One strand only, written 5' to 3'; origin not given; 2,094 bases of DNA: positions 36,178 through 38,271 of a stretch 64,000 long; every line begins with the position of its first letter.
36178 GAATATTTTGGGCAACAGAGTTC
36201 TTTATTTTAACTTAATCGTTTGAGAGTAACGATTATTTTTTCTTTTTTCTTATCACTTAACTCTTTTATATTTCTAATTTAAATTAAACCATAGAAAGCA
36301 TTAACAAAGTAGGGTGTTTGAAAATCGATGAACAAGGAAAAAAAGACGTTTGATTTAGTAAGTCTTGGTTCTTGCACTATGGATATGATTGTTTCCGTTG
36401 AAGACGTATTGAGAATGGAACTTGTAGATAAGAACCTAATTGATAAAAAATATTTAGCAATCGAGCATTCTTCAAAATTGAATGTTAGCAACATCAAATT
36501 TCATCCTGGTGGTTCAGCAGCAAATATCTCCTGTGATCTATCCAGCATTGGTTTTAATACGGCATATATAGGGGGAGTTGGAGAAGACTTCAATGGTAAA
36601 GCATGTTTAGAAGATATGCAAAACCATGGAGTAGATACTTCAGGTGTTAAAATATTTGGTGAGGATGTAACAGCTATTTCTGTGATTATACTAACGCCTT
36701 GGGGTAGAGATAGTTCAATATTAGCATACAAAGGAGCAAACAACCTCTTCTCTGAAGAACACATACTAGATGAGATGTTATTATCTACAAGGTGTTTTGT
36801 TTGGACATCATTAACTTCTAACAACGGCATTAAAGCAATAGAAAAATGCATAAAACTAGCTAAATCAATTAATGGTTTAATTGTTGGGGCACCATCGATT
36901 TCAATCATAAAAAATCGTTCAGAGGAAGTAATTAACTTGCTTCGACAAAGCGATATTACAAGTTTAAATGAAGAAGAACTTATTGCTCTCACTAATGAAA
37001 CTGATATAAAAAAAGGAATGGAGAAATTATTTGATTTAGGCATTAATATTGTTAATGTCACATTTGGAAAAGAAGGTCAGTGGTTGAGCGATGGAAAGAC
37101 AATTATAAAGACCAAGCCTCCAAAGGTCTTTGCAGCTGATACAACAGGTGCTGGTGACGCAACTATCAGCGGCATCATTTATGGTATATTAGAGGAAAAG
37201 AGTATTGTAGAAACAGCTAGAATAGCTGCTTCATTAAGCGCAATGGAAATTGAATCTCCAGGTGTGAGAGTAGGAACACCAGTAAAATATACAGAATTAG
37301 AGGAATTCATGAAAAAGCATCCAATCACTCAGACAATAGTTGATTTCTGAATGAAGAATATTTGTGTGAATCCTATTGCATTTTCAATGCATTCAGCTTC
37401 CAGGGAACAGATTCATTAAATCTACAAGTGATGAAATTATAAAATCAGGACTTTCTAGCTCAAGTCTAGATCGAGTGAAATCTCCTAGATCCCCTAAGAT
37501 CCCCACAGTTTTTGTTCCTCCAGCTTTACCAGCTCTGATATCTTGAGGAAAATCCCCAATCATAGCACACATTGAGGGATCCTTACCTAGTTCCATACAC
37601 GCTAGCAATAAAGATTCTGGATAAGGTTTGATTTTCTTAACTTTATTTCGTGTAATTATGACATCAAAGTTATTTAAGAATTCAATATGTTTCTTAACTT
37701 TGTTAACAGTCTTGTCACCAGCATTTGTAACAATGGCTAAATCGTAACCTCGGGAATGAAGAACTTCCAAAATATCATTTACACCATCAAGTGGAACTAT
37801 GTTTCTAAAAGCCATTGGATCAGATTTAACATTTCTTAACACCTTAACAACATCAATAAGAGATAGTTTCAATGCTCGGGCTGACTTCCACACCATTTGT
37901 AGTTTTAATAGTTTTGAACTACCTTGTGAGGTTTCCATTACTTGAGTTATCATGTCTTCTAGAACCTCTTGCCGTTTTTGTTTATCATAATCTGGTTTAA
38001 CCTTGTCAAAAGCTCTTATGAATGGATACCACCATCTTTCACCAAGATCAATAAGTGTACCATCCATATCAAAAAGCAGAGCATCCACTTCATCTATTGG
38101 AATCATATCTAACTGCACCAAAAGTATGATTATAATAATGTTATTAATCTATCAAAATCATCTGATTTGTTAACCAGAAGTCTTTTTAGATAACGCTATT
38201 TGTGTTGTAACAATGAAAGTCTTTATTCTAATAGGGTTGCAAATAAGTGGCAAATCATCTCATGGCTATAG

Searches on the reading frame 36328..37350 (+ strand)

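Call 66: search_protein_families(library=pfam, proteins=[window:36328-37350:+], max_evalue=0.0001)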
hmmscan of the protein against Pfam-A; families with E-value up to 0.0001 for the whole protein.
window:36328-37350:+ (340 aa): 1 family
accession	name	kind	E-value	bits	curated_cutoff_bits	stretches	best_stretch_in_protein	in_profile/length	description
PF00294.29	PfkB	-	1.6e-43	149.7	25.8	1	39-318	21-300/302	pfkB family carbohydrate kinase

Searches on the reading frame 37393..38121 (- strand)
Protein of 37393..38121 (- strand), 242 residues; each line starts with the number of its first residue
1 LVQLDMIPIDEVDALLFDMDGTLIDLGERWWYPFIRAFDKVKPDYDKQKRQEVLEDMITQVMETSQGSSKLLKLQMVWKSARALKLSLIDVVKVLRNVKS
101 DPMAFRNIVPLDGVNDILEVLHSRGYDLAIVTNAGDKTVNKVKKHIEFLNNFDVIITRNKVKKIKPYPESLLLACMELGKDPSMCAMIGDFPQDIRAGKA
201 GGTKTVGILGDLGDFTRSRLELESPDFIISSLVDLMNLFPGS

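Call 66: search_protein_families(library=pfam, proteins=[window:37393-38121:-], max_evalue=0.0001)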
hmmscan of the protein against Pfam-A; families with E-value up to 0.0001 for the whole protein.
window:37393-38121:- (242 aa): 5 families
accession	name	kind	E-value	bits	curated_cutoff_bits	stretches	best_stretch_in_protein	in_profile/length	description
PF13419.12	HAD_2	-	3e-29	102.8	23.8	1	15-208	1-178/178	Haloacid dehalogenase-like hydrolase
PF00702.32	Hydrolase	-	1.4e-25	91.2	26.4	1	12-202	1-191/191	haloacid dehalogenase-like hydrolase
PF13242.12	Hydrolase_like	-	1.2e-09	38.4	22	1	165-235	4-75/75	HAD-hyrolase-like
PF12710.13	HAD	-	2.6e-05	25.2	27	1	16-156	2-128/189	haloacid dehalogenase-like hydrolase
PF13344.12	Hydrolase_6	-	3.7e-05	24.1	27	0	109-149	14-54/101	Haloacid dehalogenase-like hydrolase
